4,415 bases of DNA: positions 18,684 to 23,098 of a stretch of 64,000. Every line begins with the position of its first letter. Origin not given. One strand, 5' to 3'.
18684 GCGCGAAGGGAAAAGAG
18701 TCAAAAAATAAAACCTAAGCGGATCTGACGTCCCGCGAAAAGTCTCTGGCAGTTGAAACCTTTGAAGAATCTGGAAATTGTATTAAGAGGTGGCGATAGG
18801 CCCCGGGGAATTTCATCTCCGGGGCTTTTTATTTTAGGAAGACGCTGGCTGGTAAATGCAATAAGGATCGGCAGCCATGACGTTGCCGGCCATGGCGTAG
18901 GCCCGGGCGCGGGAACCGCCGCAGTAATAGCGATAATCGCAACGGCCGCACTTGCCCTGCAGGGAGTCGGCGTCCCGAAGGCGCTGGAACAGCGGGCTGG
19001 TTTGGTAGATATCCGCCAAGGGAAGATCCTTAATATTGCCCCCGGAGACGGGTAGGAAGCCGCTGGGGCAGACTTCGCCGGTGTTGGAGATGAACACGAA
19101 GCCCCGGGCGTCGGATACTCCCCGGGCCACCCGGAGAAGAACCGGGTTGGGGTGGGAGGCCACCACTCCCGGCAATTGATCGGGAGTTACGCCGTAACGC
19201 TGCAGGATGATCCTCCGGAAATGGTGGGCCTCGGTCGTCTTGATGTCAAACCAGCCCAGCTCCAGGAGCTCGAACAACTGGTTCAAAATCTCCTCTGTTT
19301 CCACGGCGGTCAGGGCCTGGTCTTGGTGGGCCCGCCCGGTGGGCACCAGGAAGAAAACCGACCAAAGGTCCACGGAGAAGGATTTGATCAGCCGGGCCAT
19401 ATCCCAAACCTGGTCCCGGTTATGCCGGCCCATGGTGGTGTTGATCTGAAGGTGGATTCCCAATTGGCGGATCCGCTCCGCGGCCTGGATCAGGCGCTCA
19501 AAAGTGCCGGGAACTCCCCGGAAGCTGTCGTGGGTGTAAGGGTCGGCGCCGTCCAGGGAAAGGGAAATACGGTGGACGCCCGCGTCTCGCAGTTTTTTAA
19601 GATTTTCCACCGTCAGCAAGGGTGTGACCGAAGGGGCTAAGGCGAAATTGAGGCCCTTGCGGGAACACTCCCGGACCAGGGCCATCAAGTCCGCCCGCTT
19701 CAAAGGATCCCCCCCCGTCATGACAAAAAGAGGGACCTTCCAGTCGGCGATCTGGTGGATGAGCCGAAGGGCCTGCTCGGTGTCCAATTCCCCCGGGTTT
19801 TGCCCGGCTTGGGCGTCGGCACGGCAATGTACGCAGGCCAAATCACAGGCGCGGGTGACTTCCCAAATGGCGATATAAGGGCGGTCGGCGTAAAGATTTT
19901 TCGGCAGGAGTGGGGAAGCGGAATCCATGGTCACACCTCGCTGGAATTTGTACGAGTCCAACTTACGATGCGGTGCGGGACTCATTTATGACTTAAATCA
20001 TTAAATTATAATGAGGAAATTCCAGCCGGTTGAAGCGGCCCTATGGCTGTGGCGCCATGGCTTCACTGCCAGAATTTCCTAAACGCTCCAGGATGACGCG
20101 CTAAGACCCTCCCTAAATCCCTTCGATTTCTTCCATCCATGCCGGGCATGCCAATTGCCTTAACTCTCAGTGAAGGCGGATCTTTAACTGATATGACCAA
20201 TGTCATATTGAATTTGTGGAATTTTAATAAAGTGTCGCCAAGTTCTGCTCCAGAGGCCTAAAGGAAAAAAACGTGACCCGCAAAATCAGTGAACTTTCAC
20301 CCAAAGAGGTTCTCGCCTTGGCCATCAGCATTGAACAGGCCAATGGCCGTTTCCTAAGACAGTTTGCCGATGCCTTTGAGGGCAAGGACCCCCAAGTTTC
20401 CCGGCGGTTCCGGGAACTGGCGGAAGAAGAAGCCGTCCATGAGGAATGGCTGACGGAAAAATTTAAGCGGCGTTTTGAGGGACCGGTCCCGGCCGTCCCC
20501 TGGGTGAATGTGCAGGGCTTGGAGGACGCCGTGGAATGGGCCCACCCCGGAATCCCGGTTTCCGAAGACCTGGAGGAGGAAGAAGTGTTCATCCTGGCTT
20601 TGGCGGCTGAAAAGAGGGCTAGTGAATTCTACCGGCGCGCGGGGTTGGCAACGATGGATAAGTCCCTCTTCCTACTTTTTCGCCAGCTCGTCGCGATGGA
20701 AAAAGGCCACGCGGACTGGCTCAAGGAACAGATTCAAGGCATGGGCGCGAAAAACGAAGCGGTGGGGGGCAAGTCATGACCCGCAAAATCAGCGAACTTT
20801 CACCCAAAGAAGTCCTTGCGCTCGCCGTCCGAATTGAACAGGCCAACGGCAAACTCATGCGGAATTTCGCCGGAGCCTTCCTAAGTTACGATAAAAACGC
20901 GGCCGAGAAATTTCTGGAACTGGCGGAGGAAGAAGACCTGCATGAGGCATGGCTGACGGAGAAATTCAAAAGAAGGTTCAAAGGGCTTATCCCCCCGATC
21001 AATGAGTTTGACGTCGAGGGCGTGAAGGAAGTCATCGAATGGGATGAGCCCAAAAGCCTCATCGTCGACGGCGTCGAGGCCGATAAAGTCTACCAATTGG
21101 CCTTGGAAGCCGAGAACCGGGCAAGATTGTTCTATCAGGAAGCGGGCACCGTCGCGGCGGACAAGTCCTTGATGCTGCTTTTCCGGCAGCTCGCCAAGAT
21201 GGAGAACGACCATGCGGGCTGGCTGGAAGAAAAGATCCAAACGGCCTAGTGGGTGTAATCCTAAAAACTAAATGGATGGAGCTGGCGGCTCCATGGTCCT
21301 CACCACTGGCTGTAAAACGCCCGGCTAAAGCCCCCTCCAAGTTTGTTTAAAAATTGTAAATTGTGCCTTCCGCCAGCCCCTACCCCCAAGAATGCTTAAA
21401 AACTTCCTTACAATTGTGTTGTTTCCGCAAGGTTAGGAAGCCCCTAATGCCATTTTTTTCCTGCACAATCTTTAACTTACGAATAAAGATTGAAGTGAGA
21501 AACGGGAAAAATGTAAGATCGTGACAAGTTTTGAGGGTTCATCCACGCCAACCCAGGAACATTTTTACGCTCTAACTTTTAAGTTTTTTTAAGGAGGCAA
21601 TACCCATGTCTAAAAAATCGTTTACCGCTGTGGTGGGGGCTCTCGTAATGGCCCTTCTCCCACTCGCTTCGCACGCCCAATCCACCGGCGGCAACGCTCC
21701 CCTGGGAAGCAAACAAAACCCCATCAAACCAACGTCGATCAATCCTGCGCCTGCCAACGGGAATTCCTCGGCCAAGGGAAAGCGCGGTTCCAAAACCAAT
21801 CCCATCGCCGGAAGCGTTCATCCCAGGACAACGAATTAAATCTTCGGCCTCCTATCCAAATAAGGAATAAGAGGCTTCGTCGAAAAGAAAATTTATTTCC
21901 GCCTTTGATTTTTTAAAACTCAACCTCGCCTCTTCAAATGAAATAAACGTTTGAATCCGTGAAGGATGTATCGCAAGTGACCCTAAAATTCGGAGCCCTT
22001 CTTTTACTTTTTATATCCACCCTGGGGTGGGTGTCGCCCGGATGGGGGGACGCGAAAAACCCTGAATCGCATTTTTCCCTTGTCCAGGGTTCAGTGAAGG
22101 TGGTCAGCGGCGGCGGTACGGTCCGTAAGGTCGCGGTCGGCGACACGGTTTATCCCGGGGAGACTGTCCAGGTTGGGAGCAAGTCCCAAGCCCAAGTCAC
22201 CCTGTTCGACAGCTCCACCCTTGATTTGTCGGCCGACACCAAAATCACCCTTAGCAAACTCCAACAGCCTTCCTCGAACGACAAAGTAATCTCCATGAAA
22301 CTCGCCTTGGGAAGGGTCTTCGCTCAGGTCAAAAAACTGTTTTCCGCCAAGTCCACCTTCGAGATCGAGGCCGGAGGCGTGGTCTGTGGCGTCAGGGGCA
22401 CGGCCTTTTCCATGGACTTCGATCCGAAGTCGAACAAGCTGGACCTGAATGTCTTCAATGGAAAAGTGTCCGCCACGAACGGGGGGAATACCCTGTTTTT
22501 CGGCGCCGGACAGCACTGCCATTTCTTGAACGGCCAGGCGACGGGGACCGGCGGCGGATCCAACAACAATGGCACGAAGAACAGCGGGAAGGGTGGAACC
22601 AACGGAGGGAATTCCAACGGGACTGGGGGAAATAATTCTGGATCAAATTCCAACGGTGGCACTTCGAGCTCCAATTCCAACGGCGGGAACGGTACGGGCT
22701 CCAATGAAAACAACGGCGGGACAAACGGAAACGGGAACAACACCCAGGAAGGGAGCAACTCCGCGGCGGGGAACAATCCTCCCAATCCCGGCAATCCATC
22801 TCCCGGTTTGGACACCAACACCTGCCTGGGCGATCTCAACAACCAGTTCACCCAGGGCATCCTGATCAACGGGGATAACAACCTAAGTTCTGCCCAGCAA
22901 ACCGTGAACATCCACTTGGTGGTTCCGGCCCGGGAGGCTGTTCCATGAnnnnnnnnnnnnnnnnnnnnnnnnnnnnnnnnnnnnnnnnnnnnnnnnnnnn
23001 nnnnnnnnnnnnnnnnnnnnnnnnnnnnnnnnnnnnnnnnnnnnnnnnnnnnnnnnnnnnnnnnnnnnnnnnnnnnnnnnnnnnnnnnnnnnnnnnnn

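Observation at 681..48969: A 17-site TATGA-N6-TCATA regulon with class II promoter geometry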

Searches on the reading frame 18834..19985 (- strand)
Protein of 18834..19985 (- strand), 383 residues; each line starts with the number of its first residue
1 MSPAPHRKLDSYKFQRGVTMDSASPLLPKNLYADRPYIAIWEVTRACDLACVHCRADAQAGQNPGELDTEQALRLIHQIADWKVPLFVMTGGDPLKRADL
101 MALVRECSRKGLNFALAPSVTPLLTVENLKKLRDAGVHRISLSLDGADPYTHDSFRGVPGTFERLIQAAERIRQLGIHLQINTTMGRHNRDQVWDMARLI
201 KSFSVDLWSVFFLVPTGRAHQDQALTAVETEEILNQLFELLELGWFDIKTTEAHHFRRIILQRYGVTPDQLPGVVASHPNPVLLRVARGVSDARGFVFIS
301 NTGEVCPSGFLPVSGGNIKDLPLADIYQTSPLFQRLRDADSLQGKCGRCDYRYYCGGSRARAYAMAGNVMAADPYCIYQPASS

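Call 17: search_protein_families(library=pfam, proteins=[window:18834-19985:-], max_evalue=0.001)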
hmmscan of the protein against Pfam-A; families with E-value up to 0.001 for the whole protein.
window:18834-19985:- (383 aa): 3 families
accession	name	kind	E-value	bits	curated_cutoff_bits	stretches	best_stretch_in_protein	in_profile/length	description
PF04055.27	Radical_SAM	-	1.2e-26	94.3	29.5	1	42-200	2-166/166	Radical SAM superfamily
PF13353.11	Fer4_12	-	0.00042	21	22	1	45-112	13-82/137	4Fe-4S single cluster domain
PF13186.11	SPASM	-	0.0005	20.7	21.5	0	296-350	7-67/67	Iron-sulfur cluster-binding domain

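Call 41: search_protein_families(library=ncbifam, proteins=[window:18834-19985:-], max_evalue=0.001)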
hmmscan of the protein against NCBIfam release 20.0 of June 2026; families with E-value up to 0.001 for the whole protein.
window:18834-19985:- (383 aa): 52 families (the best 25 are shown)
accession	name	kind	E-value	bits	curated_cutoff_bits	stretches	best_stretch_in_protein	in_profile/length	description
TIGR04053.2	TIGR04053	equivalog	7.5e-129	430.1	395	1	33-380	4-366/366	TIGR04053 family radical SAM/SPASM domain-containing protein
TIGR04545.1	rSAM_ahbD_hemeb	equivalog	1.5e-98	330.4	500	1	40-380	3-339/339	heme b synthase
TIGR04055.1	rSAM_NirJ2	equivalog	5e-65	220.2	500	1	40-379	3-325/326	putative heme d1 biosynthesis radical SAM protein NirJ2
TIGR04051.1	rSAM_NirJ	equivalog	5.6e-47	160.4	515.45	2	38-239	3-204/354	heme d1 biosynthesis radical SAM protein NirJ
TIGR04546.1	rSAM_ahbC_deAc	equivalog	4.4e-46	157.4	650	1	32-377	34-384/390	12,18-didecarboxysiroheme deacetylase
TIGR04347.1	pseudo_SAM_Halo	equivalog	2.2e-45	155.6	525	2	35-221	37-220/390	TIGR04347 family pseudo-SAM/SPASM protein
TIGR04054.1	rSAM_NirJ1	equivalog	9.5e-42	143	650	1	38-377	37-381/387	putative heme d1 biosynthesis radical SAM protein NirJ1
TIGR04303.1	GeoRSP_rSAM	equivalog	1.1e-36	127.1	400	2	36-209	4-173/325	GeoRSP system radical SAM/SPASM protein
TIGR03913.1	rad_SAM_trio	equivalog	3.4e-35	121.4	591.75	2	36-226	18-205/477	GDL motif peptide-associated radical SAM/SPASM maturase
NF050035.1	rSAM_WgK_link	exception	7.1e-35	120.7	650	2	32-230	4-201/367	radical SAM/SPASM peptide maturase WgkB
TIGR02109.1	PQQ_syn_pqqE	equivalog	1.2e-34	119.9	381.35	2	36-203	6-172/358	pyrroloquinoline quinone biosynthesis protein PqqE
TIGR04133.1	rSAM_w_lipo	hypoth_equivalog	3.2e-31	108.5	425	1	39-359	26-331/350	TIGR04133 family radical SAM/SPASM protein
TIGR03962.1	mycofact_rSAM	equivalog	7.3e-31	107.6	265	2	35-222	10-194/339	mycofactocin radical SAM maturase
NF045574.1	sacti_mat_StsB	exception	1.1e-29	103.6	625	1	40-224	99-280/466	StsB family radical SAM/SPASM domain sactipeptide maturase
TIGR04103.1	rSAM_nif11_3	equivalog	2.5e-29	102.1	725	1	37-378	5-344/412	nif11-class peptide radical SAM maturase 3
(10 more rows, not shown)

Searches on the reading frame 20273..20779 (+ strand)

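Call 17: search_protein_families(library=pfam, proteins=[window:20273-20779:+], max_evalue=0.001)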
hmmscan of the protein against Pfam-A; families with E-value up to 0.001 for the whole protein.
window:20273-20779:+ (168 aa): 3 families
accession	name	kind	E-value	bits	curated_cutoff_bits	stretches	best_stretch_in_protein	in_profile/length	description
PF02915.23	Rubrerythrin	-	7.8e-15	55.9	22.8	1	12-152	1-135/137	Rubrerythrin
PF00210.30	Ferritin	-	7.8e-05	23.1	24.5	0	9-62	80-134/142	Ferritin-like domain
PF13668.12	Ferritin_2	-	0.00012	22.6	24.7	0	104-159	4-66/138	Ferritin-like domain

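Call 41: search_protein_families(library=ncbifam, proteins=[window:20273-20779:+], max_evalue=0.001)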
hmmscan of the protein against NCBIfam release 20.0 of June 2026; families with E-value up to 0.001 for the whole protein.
window:20273-20779:+ (168 aa): 1 family
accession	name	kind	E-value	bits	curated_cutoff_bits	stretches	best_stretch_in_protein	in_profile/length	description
NF045676.1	FeExpMbfA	equivalog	4.8e-20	72.2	450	1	3-151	2-145/318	iron exporter MbfA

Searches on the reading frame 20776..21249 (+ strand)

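Call 17: search_protein_families(library=pfam, proteins=[window:20776-21249:+], max_evalue=0.001)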
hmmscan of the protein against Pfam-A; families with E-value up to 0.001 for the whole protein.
window:20776-21249:+ (157 aa): 1 family
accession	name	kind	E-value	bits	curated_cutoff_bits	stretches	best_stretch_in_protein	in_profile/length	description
PF02915.23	Rubrerythrin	-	5.6e-11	43.4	22.8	1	12-147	1-130/137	Rubrerythrin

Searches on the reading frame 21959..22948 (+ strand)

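Call 17: search_protein_families(library=pfam, proteins=[window:21959-22948:+], max_evalue=0.001)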
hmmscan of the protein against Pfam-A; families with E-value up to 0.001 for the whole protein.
window:21959-22948:+ (329 aa): 2 families
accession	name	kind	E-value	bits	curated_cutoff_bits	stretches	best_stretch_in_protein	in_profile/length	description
PF04773.18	FecR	-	6.3e-14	52.6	24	1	69-170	2-96/97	FecR protein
PF05899.18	Cupin_3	-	0.00051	20.1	23.5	0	37-65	27-55/74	EutQ-like cupin domain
